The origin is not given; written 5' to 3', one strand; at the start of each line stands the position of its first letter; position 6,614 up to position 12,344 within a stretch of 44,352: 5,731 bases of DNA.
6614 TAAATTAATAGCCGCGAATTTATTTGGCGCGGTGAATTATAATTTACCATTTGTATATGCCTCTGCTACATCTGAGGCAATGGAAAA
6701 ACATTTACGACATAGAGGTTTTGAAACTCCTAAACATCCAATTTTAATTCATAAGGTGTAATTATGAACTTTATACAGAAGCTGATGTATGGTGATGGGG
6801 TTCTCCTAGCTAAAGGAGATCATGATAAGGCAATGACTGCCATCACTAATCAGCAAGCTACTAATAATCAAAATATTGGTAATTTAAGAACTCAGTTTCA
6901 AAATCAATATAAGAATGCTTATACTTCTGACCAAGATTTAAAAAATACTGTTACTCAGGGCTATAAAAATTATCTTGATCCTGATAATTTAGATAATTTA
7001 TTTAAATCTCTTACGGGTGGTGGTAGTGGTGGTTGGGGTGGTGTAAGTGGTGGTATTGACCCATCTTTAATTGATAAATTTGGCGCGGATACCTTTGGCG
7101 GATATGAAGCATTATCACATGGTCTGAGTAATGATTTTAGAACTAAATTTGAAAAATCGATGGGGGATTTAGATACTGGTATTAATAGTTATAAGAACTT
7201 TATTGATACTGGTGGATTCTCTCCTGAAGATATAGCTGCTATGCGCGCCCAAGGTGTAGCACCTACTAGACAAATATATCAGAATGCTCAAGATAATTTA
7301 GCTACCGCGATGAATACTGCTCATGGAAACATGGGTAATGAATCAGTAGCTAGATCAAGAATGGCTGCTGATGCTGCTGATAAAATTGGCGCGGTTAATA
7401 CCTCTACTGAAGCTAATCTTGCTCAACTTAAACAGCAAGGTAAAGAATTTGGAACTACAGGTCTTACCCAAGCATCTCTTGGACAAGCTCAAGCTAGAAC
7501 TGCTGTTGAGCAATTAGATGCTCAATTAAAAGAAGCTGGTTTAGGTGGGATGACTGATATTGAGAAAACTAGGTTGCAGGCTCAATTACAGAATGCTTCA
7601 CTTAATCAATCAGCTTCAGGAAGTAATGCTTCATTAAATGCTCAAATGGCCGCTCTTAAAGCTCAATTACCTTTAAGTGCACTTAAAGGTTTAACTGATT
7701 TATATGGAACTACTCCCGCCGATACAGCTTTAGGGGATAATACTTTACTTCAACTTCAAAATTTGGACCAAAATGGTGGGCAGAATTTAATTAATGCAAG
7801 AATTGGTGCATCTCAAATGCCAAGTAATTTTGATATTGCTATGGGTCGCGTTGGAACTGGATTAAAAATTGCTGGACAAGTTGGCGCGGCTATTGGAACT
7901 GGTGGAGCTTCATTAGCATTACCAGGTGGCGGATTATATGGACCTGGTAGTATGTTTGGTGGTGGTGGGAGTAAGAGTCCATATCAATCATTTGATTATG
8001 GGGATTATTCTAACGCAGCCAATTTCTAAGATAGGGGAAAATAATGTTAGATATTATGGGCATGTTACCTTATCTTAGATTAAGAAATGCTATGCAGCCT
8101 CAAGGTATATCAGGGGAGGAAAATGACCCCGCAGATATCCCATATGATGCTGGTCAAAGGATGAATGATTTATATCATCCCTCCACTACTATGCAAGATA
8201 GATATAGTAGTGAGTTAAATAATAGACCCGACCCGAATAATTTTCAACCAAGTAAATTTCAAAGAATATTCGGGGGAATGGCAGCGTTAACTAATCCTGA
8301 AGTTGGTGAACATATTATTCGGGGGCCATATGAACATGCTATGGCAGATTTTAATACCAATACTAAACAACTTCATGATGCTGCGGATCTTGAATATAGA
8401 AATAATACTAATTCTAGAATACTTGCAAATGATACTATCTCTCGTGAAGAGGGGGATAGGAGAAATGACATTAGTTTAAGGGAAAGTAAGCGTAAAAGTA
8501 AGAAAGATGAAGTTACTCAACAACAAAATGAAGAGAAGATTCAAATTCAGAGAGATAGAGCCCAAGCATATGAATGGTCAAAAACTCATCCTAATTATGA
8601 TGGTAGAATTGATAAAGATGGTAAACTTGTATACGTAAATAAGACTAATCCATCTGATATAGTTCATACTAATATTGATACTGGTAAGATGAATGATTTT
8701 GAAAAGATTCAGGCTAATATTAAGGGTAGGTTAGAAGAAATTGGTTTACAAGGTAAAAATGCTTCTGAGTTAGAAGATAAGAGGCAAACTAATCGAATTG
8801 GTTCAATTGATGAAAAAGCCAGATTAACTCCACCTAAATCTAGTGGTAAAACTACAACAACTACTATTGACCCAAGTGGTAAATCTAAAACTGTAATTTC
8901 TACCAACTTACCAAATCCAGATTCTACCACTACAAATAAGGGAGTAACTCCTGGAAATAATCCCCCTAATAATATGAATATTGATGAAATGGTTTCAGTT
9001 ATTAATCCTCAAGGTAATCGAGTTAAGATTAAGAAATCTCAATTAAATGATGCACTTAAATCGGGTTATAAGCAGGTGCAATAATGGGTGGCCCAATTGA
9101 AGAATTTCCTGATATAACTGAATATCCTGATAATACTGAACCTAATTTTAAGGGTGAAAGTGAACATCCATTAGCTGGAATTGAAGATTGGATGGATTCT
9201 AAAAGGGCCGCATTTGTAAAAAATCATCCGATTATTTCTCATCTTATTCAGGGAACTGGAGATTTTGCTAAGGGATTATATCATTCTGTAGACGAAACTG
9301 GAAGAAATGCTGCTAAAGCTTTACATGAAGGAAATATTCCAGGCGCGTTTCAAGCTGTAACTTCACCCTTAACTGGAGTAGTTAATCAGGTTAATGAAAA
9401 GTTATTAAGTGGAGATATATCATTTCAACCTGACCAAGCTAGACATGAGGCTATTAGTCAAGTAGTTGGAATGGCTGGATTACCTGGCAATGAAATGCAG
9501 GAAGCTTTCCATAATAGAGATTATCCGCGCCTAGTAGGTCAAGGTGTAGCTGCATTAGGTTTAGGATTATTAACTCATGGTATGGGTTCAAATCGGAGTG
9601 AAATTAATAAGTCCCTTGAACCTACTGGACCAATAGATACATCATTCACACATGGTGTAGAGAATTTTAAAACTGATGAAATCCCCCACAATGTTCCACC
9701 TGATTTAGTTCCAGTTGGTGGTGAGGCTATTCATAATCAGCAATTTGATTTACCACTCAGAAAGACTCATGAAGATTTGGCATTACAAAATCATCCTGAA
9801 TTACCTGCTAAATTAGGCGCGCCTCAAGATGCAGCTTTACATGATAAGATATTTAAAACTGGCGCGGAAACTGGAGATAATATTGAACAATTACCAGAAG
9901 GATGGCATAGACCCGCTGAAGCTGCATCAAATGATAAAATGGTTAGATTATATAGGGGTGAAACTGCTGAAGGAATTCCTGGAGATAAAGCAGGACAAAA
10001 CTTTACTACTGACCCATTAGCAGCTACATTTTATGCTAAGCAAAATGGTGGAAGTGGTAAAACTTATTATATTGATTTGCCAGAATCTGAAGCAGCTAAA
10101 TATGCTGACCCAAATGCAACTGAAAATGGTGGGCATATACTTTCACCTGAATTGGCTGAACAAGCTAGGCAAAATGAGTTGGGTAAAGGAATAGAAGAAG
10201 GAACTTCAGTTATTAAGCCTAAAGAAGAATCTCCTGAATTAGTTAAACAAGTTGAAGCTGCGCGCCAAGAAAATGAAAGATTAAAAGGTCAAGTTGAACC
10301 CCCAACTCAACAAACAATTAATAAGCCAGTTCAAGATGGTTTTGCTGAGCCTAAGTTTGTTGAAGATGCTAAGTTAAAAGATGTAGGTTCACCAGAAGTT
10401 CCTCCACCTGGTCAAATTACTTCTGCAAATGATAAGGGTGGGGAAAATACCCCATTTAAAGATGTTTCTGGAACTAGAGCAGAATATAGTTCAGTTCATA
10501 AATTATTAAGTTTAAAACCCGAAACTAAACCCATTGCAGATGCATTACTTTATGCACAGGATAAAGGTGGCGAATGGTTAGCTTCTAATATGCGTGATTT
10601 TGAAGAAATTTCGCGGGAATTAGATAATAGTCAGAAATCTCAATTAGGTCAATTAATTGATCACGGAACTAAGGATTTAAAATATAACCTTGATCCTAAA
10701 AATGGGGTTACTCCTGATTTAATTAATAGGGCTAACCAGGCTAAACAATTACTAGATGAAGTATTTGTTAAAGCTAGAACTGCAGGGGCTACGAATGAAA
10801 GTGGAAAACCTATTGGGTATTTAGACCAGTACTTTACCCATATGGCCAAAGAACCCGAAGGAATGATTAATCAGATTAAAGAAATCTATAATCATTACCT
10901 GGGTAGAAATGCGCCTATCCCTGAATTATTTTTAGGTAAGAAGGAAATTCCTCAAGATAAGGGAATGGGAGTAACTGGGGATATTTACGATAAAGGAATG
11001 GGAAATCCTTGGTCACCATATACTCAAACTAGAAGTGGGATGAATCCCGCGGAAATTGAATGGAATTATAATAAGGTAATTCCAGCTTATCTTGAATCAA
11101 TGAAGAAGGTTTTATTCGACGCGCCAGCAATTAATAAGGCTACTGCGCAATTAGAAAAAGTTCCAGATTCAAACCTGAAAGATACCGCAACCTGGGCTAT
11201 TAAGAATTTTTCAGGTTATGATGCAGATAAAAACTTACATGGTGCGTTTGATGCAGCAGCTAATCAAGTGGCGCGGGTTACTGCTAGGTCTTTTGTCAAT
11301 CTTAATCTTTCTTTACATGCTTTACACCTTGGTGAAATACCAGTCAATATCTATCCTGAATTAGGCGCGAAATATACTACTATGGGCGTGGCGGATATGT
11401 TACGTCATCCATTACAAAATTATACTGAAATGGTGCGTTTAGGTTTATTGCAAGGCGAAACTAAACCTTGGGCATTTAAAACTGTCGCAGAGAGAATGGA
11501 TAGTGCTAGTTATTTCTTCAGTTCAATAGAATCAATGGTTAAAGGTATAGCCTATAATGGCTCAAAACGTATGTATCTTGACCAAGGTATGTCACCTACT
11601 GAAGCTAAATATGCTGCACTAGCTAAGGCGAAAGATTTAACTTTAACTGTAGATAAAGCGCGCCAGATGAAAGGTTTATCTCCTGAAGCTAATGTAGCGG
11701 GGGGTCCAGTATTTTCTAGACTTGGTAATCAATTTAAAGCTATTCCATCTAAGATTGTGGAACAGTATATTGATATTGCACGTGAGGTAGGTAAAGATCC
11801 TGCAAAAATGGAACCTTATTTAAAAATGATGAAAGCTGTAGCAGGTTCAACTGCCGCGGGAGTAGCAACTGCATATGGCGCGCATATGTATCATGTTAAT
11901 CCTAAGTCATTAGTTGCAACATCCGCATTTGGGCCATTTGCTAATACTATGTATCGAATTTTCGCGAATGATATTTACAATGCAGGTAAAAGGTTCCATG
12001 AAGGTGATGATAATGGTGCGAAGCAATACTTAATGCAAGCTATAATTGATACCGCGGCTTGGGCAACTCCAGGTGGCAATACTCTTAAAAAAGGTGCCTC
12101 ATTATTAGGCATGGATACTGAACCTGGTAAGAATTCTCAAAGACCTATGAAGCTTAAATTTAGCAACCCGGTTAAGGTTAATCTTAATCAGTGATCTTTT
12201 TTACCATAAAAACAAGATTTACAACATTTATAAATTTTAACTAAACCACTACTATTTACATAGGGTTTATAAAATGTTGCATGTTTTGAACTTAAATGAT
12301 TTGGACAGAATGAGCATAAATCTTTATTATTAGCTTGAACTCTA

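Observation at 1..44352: A CGCG-centred GC-rich near-palindrome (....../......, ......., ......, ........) is iterated about every 250 bp in an AT-rich genome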

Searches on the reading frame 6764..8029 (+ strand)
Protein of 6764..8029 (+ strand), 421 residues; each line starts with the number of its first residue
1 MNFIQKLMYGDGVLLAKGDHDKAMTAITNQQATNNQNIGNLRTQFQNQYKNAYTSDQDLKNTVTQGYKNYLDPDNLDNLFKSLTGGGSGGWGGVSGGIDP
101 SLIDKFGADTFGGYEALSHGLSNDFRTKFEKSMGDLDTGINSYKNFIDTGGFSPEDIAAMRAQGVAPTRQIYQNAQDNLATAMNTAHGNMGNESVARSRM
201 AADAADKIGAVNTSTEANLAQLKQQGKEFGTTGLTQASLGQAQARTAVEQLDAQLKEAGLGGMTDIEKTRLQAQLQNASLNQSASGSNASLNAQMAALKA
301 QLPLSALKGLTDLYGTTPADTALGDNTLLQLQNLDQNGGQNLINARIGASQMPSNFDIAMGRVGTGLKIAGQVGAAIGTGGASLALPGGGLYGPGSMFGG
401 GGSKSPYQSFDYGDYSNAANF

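Call 40: search_protein_families(library=pfam, max_evalue=0.01, proteins=[window:6764-8029:+])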
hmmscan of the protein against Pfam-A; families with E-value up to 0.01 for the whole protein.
window:6764-8029:+ (421 aa): 0 families

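Call 41: search_protein_families(library=phrogs, max_evalue=0.001, proteins=[window:6764-8029:+])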
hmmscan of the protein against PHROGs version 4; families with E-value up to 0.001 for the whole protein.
window:6764-8029:+ (421 aa): 0 families

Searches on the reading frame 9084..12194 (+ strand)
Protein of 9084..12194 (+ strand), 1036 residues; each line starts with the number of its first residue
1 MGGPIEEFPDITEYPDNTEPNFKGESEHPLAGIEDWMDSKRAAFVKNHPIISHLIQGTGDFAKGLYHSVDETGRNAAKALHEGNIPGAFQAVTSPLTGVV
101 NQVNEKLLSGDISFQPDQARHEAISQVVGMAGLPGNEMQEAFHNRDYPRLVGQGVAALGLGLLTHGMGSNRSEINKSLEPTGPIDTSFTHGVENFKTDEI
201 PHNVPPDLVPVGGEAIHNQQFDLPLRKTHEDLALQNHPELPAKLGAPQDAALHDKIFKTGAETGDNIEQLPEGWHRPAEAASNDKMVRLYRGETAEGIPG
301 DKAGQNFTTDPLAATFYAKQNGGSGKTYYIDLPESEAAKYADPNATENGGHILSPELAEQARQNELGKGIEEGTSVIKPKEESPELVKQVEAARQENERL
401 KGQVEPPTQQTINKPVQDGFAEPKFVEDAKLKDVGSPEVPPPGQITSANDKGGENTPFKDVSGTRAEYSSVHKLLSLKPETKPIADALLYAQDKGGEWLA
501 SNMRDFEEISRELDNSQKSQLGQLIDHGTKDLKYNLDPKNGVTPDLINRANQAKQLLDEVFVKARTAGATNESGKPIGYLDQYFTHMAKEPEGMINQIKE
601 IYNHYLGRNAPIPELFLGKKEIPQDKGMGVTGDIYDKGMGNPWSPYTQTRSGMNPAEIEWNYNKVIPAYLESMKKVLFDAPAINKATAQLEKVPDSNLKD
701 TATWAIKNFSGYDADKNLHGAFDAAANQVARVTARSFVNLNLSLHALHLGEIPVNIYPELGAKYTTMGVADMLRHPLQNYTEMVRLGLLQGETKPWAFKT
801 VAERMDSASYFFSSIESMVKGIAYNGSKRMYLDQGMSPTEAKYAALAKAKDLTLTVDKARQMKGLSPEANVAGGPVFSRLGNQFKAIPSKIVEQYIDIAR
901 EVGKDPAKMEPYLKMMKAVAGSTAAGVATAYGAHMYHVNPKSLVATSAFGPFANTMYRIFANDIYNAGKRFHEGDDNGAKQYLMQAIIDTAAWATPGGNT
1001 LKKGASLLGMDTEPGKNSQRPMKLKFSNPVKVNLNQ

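Call 8: search_protein_families(library=phrogs, proteins=[window:9084-12194:+])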
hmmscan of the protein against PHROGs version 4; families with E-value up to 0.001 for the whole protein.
window:9084-12194:+ (1036 aa): 0 families

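Call 9: search_protein_families(library=pfam, proteins=[window:9084-12194:+])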
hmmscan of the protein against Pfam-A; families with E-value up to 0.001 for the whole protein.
window:9084-12194:+ (1036 aa): 1 family
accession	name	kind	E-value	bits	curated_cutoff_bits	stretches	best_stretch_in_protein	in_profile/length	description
PF00773.25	RNB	-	0.00085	19.1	29.3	0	465-594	121-235/326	RNB domain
